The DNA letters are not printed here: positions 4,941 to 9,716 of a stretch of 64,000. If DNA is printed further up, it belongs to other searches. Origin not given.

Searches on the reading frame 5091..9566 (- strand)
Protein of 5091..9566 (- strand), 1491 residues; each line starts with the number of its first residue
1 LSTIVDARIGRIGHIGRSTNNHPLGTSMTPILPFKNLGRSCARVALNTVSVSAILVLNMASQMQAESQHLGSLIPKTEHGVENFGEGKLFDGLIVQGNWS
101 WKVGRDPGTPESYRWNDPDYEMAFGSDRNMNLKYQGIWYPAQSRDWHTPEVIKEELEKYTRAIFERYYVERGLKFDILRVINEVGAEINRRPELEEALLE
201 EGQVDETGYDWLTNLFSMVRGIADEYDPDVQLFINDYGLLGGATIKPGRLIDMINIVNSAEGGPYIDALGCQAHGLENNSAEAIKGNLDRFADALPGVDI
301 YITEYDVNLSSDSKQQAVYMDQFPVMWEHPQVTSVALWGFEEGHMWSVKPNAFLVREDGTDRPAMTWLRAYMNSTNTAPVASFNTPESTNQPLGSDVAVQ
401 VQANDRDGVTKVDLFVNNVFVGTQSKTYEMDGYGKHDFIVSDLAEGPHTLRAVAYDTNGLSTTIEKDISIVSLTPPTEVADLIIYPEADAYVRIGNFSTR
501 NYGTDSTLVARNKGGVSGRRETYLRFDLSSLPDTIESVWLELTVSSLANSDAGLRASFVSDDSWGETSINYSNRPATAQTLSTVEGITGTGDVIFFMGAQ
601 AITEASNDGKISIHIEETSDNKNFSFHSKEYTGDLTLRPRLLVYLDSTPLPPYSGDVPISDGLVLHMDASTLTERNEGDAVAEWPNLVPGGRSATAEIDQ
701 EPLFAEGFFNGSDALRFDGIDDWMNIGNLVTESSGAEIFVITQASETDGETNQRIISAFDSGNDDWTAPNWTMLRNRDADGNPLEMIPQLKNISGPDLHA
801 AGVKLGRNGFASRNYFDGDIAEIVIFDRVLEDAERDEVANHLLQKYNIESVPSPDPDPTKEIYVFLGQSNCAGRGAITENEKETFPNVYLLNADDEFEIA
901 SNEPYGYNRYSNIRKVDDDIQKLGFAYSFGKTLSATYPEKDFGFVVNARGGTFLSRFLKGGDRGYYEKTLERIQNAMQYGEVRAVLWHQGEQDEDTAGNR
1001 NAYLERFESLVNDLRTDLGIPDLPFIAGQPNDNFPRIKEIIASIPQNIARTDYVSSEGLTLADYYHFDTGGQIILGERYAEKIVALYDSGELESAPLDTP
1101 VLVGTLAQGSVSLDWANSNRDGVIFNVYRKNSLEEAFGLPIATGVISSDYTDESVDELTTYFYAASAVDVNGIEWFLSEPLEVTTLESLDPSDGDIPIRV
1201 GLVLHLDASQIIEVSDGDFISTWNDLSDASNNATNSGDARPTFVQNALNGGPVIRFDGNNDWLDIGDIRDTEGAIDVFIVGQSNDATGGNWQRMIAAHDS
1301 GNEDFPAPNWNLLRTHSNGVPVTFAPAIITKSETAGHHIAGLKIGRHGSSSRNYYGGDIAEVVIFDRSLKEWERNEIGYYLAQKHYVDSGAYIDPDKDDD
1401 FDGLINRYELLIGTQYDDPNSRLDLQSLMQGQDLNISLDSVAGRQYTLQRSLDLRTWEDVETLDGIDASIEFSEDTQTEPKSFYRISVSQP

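Call 68: search_protein_families(library=pfam, proteins=[window:5091-9566:-], max_evalue=0.00001)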
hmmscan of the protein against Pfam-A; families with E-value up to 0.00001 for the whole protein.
window:5091-9566:- (1491 aa): 4 families
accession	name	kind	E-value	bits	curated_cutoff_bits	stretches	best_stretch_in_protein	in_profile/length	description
PF03629.24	SASA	-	7e-47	160.4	24.8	1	860-1084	2-225/226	Carbohydrate esterase, sialic acid-specific acetylesterase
PF00331.26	Glyco_hydro_10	-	3e-27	96.1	22.1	1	109-369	53-309/311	Glycosyl hydrolase family 10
PF24517.2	CBM96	-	9.3e-27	94.3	26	1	485-633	6-155/164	Carbohydrate-binding module family 96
PF17957.7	Big_7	-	4.3e-07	30.9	24.1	1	379-452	1-70/70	Bacterial Ig domain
